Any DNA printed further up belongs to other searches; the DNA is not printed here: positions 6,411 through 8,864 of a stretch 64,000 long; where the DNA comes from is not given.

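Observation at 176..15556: Seven consecutive paralogous TMTC/PMT-like genes arranged as nested tandem duplications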

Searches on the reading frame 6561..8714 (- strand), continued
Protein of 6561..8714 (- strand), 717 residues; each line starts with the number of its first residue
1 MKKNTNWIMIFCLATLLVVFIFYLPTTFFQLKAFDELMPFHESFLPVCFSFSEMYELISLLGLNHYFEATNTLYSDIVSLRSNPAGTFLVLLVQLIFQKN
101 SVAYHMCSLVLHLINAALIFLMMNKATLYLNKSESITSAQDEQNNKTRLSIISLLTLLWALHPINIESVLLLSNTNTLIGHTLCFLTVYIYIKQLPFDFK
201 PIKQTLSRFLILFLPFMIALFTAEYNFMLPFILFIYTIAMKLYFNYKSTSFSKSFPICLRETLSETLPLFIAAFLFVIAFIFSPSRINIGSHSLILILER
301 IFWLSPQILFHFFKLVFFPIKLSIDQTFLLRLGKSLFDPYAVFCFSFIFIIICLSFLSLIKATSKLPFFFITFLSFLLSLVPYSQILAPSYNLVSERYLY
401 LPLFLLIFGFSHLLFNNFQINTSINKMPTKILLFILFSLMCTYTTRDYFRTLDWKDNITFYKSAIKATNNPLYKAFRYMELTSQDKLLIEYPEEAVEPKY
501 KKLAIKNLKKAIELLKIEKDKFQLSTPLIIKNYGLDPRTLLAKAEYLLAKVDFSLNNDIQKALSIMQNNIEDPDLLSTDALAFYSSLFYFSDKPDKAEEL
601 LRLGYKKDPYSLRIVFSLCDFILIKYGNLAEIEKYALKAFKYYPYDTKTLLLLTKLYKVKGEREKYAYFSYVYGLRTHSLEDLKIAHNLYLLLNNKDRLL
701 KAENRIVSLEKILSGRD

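Call 74: search_protein_families(library=pfam, proteins=[L006:18070-20265:-, L006:20277-22019:+, L005:20533-21993:-, L011:3250-5550:+, L011:5571-6662:+, L011:6634-7638:+, L012:1611-3935:+, L012:3953-5041:+, L012:5042-5803:+, L010:6962-8332:-], max_evalue=0.001)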
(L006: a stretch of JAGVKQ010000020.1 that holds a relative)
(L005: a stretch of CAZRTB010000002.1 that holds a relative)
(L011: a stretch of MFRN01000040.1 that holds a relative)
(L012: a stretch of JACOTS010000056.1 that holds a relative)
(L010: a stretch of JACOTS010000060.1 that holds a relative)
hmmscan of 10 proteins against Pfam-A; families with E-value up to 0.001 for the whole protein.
L006:18070-20265:- (731 aa): 0 families

L006:20277-22019:+ (581 aa): 1 family
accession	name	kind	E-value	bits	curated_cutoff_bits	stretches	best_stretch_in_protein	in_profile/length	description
PF10060.15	DUF2298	-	0.00011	21.8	27.8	1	143-227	91-178/488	Uncharacterized membrane protein (DUF2298)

L005:20533-21993:- (486 aa): 0 families

L011:3250-5550:+ (766 aa): 1 family
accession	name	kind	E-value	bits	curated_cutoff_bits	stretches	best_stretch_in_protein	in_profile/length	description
PF10060.15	DUF2298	-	3.3e-11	43.3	27.8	1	44-242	3-205/488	Uncharacterized membrane protein (DUF2298)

L011:5571-6662:+ (363 aa): 3 families
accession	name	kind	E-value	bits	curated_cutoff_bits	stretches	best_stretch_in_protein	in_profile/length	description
PF04055.27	Radical_SAM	-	2.3e-19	70.6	29.5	1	62-222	2-161/166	Radical SAM superfamily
PF13186.11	SPASM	-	1.9e-13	50.9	21.5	1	293-358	1-67/67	Iron-sulfur cluster-binding domain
PF13353.11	Fer4_12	-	0.00079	20.2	22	0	65-164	13-112/137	4Fe-4S single cluster domain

L011:6634-7638:+ (334 aa): 1 family
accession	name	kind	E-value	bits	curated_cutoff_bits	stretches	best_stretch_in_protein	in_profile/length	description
PF03706.18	LPG_synthase_TM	-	1.7e-36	126.7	33.4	1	17-317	2-301/302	Lysylphosphatidylglycerol synthase TM region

L012:1611-3935:+ (774 aa): 1 family
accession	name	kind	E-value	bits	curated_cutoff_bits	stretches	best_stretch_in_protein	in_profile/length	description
PF10060.15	DUF2298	-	2.8e-07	30.3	27.8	1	48-242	7-204/488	Uncharacterized membrane protein (DUF2298)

L012:3953-5041:+ (362 aa): 2 families
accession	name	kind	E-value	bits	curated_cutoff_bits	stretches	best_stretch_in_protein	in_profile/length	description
PF04055.27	Radical_SAM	-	8.4e-19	68.8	29.5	1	61-223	1-162/166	Radical SAM superfamily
PF13186.11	SPASM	-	5.8e-14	52.6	21.5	1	292-357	1-67/67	Iron-sulfur cluster-binding domain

L012:5042-5803:+ (253 aa): 1 family
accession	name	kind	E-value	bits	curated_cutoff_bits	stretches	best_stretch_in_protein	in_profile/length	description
PF03706.18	LPG_synthase_TM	-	1.5e-20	74.3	33.4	1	8-175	2-173/302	Lysylphosphatidylglycerol synthase TM region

L010:6962-8332:- (456 aa): 0 families
